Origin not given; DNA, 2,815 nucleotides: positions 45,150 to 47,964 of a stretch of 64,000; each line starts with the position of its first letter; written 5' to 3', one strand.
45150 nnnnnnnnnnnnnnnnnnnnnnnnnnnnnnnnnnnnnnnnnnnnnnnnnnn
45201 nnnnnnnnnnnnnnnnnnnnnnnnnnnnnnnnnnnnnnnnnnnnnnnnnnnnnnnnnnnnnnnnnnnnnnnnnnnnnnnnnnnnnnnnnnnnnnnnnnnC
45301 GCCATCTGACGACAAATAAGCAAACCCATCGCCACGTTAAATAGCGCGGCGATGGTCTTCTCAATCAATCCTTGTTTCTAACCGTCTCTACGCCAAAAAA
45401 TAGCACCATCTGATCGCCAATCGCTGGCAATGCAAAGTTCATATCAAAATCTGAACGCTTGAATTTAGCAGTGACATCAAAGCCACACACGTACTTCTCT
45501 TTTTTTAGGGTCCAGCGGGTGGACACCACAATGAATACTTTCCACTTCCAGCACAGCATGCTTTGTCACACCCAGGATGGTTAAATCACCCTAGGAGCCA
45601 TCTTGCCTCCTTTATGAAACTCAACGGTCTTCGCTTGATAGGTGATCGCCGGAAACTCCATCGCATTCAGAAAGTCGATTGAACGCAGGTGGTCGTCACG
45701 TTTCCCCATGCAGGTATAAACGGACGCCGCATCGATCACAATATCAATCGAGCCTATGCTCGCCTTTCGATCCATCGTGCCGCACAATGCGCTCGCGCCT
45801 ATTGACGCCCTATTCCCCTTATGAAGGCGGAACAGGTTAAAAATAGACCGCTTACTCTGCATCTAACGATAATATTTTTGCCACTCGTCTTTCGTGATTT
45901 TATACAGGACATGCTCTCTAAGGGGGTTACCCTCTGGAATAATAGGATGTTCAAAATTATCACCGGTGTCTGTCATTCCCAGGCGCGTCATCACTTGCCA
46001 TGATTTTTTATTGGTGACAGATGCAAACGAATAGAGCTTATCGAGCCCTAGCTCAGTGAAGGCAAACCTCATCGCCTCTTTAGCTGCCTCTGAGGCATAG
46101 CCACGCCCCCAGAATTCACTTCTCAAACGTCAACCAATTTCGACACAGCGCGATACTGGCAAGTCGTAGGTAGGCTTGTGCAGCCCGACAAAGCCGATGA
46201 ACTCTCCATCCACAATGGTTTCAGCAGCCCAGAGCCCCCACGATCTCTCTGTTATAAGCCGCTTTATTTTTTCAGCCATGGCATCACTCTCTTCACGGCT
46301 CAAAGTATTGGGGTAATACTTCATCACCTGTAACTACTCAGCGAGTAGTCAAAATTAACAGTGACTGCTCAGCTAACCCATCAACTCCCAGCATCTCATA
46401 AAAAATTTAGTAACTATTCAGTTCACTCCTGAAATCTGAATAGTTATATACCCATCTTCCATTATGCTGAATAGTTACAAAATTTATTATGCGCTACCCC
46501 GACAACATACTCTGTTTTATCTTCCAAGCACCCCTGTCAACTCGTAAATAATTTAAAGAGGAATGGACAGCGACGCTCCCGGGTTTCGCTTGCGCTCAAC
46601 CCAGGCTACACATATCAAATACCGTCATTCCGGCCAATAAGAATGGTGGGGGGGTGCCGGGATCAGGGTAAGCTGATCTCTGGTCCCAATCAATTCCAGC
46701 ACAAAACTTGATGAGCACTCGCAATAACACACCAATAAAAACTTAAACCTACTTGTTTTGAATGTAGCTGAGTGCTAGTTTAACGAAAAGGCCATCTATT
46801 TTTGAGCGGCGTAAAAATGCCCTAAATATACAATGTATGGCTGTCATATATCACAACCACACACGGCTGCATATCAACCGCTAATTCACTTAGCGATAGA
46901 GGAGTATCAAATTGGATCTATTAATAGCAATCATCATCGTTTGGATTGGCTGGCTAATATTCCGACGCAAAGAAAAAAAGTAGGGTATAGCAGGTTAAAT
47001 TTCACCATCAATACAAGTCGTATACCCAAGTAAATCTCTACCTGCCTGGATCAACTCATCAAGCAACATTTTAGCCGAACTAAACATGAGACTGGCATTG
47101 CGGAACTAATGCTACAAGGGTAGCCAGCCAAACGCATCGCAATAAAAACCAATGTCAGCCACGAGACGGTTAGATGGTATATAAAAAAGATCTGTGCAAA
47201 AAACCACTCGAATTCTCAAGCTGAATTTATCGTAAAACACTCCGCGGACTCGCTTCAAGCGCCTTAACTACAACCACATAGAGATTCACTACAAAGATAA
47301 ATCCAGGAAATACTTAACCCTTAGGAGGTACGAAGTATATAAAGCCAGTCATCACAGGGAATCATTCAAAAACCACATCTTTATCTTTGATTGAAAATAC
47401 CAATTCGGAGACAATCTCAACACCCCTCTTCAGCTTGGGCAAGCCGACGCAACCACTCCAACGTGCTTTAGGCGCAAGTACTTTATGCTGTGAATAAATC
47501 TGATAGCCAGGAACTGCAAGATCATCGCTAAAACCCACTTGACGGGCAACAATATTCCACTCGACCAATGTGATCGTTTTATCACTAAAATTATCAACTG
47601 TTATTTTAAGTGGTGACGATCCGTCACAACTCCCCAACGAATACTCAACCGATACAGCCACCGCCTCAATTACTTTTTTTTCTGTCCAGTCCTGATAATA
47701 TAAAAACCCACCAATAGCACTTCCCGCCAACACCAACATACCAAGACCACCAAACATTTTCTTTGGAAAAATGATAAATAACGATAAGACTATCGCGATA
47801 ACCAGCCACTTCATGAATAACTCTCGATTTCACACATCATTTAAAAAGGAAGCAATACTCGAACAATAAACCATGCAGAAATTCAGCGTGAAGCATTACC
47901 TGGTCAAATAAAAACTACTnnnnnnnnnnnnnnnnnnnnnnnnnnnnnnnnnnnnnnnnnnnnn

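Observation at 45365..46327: Adjacent yceI and GNAT pseudogenes: homopolymer frameshift and a single TGG->TGA nonsense at a conserved Trp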

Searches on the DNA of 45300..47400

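Call 29: search_rna_families(source=window, start=45300, end=47400, threshold=evalue, max_evalue=1)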
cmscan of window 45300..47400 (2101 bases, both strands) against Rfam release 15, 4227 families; matches with E-value up to 1: 1.
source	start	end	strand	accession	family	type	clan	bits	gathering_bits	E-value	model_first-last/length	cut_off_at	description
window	46394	46494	+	RF00650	mir-153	Gene; miRNA;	-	21.9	54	0.56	1-73/73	no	mir-153 microRNA precursor family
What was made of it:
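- There is no Rfam hit above chance (call 29).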

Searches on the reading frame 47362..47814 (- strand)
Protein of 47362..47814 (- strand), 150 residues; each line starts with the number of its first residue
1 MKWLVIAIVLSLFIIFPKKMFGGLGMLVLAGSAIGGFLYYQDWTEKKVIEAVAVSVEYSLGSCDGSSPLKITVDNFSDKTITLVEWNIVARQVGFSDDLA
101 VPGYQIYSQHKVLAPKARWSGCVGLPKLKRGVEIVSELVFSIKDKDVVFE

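Call 7: search_protein_families(library=pfam, proteins=[window:47362-47814:-], max_evalue=0.01)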
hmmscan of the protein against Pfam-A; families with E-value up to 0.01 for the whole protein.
window:47362-47814:- (150 aa): 1 family
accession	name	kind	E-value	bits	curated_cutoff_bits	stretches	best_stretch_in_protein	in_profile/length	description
PF25523.1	Ig_RIMBP2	-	0.00045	20.6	27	1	67-112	5-51/105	RIMBP2-like, immunoglobulin-like domain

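Call 63: find_encoding_contigs(protein=window:47362-47814:-, flank=4000, max_places=5)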
Protein window:47362-47814:- (150 aa): no gene with exactly this product is on record in the collection.
